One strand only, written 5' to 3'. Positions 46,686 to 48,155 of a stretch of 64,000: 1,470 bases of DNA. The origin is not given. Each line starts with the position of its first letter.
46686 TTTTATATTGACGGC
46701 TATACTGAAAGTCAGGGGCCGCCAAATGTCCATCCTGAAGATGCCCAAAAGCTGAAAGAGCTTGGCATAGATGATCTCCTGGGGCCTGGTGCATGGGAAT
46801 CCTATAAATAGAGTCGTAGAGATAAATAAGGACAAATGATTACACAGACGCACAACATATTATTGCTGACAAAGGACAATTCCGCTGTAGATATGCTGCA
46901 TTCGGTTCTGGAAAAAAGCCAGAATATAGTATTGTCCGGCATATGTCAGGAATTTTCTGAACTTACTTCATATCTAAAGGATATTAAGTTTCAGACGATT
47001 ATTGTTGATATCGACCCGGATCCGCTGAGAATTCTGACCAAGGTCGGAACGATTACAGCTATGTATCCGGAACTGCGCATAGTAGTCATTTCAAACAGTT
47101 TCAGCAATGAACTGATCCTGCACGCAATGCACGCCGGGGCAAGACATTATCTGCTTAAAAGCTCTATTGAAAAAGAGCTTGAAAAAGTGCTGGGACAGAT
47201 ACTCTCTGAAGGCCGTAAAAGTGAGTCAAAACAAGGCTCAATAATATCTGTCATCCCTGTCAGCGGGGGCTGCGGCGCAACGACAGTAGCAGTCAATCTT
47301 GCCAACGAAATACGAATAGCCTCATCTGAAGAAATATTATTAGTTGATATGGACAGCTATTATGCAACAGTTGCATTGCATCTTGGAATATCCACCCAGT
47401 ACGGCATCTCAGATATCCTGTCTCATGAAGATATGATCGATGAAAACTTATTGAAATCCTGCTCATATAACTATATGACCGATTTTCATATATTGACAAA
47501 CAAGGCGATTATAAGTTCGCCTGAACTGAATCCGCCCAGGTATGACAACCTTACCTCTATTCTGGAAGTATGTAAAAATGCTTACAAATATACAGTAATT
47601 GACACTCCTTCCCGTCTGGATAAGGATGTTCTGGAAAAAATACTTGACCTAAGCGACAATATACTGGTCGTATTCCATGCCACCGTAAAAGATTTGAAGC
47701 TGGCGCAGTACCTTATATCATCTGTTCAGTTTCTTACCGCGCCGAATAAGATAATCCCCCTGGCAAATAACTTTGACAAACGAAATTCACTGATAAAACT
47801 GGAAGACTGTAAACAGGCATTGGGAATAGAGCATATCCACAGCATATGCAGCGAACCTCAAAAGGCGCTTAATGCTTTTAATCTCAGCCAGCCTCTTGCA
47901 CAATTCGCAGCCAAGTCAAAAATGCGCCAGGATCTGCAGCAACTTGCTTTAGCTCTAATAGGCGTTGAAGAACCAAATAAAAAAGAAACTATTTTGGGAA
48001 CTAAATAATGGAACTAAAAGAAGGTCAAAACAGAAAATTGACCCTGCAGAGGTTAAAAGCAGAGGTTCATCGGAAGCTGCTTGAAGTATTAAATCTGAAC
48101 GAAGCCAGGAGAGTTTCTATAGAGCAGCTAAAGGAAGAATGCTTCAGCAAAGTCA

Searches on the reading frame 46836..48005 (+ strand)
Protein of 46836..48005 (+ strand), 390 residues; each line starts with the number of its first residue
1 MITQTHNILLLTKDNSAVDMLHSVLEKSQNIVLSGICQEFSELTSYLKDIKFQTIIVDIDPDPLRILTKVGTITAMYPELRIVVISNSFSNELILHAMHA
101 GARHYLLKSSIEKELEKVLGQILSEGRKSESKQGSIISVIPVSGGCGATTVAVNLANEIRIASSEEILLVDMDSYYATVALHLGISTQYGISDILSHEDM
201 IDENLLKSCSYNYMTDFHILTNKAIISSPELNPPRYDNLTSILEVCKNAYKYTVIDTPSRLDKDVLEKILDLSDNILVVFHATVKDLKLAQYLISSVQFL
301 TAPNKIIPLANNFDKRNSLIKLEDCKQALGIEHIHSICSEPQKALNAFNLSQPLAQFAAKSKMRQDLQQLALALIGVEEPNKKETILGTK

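Call 3: search_protein_families(library=pfam, proteins=[window:46836-48005:+], max_evalue=0.01)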
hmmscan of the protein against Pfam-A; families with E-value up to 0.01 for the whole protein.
window:46836-48005:+ (390 aa): 5 families
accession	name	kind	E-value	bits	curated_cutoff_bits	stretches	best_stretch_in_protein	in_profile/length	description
PF13614.12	AAA_31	-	6.8e-11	42.9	27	1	135-297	2-164/177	AAA domain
PF00072.30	Response_reg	-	9.6e-06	26.2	30.2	1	14-118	7-109/111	Response regulator receiver domain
PF16968.11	TadZ_N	-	0.00034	20.8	26.4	1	7-116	4-113/133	Pilus assembly protein TadZ N-terminal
PF06564.18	CBP_BcsQ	-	0.0012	18.8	21.3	1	136-371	3-230/234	Cellulose biosynthesis protein BcsQ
PF10609.15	ParA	-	0.0033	17.3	27.1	1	135-216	4-83/246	NUBPL iron-transfer P-loop NTPase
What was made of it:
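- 46836..51296 (+): Downstream tad genes: tadZ/cpaE (46836-48008), tadA/cpaF (48008-49342), tadB (49367-50350), tadC (50367-51296). Pfam AAA_31, Response_reg and TadZ_N for the first gene (call 3).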
